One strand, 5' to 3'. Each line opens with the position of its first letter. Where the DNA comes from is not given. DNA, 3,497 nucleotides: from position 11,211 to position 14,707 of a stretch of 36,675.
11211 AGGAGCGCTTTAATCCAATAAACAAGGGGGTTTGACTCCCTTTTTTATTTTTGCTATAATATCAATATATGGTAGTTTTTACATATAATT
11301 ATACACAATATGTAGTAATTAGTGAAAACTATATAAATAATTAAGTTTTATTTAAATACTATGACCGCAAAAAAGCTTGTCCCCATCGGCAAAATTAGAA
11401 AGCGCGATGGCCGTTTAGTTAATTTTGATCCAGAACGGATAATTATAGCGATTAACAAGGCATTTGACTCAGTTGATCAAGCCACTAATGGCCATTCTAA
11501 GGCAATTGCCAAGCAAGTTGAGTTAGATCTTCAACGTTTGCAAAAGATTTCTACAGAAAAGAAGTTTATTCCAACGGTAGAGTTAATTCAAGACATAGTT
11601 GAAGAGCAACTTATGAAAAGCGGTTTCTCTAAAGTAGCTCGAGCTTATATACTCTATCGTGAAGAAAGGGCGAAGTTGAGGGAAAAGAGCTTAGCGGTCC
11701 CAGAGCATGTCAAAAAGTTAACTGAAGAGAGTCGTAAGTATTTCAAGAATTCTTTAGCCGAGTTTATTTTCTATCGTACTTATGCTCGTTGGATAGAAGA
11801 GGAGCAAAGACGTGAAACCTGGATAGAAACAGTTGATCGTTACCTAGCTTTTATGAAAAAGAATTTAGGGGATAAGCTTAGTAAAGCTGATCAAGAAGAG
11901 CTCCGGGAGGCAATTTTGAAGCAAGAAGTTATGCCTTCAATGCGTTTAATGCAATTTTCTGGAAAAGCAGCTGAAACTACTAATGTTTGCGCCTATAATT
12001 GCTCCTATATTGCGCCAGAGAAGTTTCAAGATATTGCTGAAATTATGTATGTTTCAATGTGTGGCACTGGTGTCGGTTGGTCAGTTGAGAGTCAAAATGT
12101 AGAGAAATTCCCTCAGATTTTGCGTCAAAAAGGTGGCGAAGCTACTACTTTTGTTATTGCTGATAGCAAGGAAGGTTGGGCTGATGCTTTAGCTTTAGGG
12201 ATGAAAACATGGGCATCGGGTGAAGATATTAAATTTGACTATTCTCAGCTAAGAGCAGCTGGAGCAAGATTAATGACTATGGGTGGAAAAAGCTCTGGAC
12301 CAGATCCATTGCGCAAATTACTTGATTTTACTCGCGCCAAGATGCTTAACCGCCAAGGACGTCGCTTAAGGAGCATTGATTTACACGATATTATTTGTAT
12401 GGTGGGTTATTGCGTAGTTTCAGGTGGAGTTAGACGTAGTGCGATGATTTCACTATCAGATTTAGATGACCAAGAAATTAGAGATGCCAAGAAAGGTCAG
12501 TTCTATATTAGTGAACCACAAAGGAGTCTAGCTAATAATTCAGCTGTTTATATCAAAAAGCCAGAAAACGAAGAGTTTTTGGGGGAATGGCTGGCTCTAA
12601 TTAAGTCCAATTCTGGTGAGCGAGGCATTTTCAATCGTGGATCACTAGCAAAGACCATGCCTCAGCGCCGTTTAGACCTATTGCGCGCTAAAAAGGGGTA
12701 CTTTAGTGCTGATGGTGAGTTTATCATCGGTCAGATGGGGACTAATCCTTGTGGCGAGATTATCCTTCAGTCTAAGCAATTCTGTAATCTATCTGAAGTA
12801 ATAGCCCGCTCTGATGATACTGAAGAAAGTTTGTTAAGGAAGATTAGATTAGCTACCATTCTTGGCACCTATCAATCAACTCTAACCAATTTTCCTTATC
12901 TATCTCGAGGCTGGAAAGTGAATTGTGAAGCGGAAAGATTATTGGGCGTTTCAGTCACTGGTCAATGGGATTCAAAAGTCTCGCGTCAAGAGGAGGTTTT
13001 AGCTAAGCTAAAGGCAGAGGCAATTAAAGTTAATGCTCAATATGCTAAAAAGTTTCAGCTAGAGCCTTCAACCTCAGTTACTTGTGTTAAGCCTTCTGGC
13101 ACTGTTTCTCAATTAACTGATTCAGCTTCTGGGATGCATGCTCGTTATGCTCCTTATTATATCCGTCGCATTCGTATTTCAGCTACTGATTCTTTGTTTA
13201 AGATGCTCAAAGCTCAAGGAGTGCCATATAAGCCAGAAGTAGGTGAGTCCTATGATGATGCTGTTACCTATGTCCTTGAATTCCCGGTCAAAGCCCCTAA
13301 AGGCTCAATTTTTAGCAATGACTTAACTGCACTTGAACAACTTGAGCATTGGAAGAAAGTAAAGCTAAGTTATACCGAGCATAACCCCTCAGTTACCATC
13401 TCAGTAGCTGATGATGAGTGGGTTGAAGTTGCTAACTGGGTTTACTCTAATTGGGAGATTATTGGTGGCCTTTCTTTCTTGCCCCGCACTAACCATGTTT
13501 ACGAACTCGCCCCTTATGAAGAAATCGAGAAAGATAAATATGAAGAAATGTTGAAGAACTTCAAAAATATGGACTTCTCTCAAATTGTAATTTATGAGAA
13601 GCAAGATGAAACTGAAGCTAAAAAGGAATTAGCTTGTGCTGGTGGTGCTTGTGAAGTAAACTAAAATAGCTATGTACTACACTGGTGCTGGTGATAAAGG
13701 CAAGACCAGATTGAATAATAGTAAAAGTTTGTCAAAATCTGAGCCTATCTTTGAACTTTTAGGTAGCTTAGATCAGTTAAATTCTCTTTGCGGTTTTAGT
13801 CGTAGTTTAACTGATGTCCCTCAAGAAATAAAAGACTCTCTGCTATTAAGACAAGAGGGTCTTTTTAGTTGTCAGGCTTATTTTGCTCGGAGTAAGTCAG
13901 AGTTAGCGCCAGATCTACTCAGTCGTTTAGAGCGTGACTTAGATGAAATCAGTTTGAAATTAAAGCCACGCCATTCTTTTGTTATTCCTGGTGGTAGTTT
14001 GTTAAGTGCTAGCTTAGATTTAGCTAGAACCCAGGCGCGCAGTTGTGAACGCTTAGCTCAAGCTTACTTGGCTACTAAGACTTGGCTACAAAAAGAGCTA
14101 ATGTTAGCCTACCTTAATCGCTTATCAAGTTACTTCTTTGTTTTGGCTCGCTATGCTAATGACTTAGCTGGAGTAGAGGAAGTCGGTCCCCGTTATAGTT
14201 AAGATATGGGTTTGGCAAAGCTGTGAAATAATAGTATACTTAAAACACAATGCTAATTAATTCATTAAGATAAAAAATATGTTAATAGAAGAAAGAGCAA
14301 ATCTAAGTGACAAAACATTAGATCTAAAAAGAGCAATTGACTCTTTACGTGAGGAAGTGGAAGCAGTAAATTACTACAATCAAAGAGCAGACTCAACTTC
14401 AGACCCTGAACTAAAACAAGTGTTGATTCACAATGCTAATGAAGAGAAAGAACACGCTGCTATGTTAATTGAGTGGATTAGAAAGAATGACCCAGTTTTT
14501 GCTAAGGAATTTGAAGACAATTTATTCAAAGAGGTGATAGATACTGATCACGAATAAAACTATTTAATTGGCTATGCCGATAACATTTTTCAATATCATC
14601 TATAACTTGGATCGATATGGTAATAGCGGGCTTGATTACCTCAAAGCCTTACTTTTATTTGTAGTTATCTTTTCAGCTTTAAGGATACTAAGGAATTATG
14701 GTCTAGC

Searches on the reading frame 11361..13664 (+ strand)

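Call 99: search_protein_families(library=ncbifam, proteins=[window:11361-13664:+], max_evalue=1e-20)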
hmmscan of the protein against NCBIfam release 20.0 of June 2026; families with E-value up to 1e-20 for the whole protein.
window:11361-13664:+ (767 aa): 2 families
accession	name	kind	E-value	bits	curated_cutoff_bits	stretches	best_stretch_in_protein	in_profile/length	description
TIGR02505.1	RTPR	equivalog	1.1e-81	275.1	340.05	1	266-766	180-723/724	ribonucleoside-triphosphate reductase, adenosylcobalamin-dependent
NF005010.0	PRK06406.1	subfamily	8.4e-21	73.9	1125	0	10-334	5-324/771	vitamin B12-dependent ribonucleotide reductase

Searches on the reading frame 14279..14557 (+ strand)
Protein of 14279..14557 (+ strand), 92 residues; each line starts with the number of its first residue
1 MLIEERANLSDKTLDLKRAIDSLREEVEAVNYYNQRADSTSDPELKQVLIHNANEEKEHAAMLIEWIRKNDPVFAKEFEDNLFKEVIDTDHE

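Call 71: search_protein_families(library=pfam, proteins=[window:14279-14557:+], max_evalue=0.001)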
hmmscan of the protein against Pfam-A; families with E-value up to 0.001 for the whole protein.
window:14279-14557:+ (92 aa): 2 families
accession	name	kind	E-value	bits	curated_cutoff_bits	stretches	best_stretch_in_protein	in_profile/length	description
PF22277.2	EncFtn-like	-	3.9e-35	119.9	27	1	2-85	2-85/85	EncFtn-like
PF02915.23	Rubrerythrin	-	2.7e-05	25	22.8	1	22-72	6-58/137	Rubrerythrin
